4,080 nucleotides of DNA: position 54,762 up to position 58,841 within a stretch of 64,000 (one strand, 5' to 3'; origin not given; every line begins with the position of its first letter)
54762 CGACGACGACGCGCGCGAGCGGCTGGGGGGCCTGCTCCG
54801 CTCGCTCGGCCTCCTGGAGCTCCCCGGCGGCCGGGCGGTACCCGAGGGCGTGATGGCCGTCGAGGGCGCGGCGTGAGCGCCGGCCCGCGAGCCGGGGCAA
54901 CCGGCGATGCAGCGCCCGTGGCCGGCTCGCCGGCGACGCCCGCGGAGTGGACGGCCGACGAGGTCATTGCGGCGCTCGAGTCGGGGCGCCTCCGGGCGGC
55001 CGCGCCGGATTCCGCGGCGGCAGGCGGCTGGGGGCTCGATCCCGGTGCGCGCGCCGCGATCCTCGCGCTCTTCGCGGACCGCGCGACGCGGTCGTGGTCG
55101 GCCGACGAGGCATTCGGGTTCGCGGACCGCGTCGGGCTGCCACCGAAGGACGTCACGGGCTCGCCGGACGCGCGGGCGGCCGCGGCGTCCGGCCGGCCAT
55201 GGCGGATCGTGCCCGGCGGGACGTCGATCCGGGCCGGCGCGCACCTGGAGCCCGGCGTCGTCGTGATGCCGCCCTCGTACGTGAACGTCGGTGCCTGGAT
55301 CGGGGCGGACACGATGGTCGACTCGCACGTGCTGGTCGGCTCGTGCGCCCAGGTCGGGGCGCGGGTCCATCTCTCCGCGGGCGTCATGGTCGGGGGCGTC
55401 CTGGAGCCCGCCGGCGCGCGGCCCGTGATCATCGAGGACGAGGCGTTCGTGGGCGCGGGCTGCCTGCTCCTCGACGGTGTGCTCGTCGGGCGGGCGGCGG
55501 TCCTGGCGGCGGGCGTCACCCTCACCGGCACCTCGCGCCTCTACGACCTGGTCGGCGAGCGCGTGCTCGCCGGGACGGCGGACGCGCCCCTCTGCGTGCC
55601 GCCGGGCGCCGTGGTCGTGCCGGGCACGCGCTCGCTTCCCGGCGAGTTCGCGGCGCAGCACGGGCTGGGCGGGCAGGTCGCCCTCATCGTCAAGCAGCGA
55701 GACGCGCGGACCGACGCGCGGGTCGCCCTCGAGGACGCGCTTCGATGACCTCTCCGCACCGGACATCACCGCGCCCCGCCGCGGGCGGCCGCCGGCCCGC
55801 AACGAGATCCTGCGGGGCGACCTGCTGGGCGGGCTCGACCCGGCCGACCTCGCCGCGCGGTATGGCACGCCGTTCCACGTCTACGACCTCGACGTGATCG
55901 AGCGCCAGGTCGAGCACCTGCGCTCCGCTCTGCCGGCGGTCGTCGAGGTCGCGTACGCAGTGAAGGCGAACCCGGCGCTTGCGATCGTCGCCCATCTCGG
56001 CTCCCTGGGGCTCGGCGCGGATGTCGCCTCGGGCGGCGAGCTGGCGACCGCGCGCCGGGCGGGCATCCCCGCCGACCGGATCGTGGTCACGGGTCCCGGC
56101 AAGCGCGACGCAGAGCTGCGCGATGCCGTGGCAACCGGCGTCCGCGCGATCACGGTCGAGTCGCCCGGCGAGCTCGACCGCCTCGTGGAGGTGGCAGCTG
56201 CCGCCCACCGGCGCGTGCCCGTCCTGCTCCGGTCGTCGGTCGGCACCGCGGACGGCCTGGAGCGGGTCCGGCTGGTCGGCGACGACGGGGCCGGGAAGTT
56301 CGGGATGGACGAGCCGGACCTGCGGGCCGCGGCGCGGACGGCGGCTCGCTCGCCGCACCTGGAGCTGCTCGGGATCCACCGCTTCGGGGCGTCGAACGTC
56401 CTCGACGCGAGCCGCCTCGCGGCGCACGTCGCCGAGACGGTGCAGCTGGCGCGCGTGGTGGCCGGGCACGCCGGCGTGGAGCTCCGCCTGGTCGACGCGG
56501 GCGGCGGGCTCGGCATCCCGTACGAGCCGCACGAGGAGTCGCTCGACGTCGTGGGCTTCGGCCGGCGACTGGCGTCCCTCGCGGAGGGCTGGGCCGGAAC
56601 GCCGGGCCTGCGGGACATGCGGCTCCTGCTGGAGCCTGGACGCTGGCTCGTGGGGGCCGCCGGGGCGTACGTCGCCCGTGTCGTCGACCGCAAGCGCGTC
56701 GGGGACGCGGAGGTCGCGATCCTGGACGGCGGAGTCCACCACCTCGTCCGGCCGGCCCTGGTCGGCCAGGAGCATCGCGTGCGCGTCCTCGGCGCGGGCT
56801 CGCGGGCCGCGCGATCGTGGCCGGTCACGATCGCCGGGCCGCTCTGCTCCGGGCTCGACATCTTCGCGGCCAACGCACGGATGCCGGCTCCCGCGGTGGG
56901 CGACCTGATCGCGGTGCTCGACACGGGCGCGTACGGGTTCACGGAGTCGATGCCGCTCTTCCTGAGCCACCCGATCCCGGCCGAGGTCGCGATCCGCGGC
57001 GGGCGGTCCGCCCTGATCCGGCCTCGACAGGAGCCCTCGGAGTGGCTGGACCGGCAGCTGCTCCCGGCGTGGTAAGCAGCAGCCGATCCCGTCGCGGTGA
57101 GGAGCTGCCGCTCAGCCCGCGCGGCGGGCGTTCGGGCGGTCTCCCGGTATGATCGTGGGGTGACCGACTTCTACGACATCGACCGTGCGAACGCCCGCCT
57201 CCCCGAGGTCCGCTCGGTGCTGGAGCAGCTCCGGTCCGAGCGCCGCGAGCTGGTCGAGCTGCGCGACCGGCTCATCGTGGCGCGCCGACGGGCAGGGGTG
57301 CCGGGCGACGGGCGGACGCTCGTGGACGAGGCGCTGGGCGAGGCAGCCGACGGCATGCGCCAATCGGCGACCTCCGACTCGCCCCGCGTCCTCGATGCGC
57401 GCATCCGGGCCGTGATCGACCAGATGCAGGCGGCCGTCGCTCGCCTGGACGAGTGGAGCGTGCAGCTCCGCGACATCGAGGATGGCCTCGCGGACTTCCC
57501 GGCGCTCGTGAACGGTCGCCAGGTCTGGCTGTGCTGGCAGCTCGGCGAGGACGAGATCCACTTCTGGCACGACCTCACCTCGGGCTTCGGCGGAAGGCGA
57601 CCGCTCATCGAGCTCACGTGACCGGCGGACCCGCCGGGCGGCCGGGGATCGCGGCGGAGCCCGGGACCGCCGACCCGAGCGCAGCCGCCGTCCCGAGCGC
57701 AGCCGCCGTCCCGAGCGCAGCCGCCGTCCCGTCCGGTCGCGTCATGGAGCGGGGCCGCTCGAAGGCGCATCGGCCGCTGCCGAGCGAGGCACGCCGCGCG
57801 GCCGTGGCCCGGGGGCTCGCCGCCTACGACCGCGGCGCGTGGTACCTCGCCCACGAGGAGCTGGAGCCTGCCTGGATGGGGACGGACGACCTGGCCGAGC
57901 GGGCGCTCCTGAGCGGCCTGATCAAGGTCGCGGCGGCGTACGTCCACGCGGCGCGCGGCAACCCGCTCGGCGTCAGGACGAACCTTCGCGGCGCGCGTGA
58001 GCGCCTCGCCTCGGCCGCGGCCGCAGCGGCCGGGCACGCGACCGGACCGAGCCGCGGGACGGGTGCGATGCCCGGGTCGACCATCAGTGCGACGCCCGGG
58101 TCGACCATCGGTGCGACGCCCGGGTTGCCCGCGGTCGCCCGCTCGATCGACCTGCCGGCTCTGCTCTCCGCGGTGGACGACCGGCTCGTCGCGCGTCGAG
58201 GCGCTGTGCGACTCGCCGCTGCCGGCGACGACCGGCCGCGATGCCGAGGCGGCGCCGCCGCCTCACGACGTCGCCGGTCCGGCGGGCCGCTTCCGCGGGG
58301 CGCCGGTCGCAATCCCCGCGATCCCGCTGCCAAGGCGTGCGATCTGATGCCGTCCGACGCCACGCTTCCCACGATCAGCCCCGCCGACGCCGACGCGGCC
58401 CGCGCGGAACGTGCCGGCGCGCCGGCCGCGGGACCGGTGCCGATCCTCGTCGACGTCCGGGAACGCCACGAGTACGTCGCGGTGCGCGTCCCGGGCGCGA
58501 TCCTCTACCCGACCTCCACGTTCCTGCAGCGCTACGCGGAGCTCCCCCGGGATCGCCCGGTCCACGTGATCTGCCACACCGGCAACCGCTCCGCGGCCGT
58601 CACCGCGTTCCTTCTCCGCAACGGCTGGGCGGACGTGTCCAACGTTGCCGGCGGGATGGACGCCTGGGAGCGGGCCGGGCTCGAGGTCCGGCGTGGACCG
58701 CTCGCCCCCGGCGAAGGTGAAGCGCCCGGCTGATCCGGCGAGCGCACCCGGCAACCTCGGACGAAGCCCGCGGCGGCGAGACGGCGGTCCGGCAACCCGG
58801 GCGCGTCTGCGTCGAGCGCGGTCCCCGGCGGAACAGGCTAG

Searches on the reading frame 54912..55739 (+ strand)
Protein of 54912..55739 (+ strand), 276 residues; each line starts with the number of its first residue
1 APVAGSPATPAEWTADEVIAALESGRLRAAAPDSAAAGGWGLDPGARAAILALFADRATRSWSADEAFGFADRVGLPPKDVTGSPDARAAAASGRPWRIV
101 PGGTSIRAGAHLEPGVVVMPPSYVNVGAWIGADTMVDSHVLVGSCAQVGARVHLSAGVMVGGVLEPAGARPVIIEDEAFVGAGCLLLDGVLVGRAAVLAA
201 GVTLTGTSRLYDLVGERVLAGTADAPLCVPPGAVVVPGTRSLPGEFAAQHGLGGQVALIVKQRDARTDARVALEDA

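Call 50: search_protein_families(library=pfam, proteins=[window:54912-55739:+], max_evalue=0.001)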
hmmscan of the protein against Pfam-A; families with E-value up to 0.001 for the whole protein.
window:54912-55739:+ (276 aa): 2 families
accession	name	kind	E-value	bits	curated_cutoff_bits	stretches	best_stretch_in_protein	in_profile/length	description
PF00132.30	Hexapep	-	9.2e-13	47.7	27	2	172-206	2-36/36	Bacterial transferase hexapeptide (six repeats)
PF14602.12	Hexapep_2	-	1.5e-10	41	27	1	171-205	1-33/34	Hexapeptide repeat of succinyl-transferase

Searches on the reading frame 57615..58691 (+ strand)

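Call 50: search_protein_families(library=pfam, proteins=[window:57615-58691:+], max_evalue=0.001)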
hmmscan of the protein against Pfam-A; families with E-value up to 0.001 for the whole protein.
window:57615-58691:+ (359 aa): 2 families
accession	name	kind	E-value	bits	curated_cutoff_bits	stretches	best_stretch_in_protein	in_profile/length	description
PF00581.25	Rhodanese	-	4.4e-16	59.6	22.2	1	274-353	12-101/102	Rhodanese-like domain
PF03745.19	DUF309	-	3.2e-15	56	27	1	66-121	3-57/59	Domain of unknown function (DUF309)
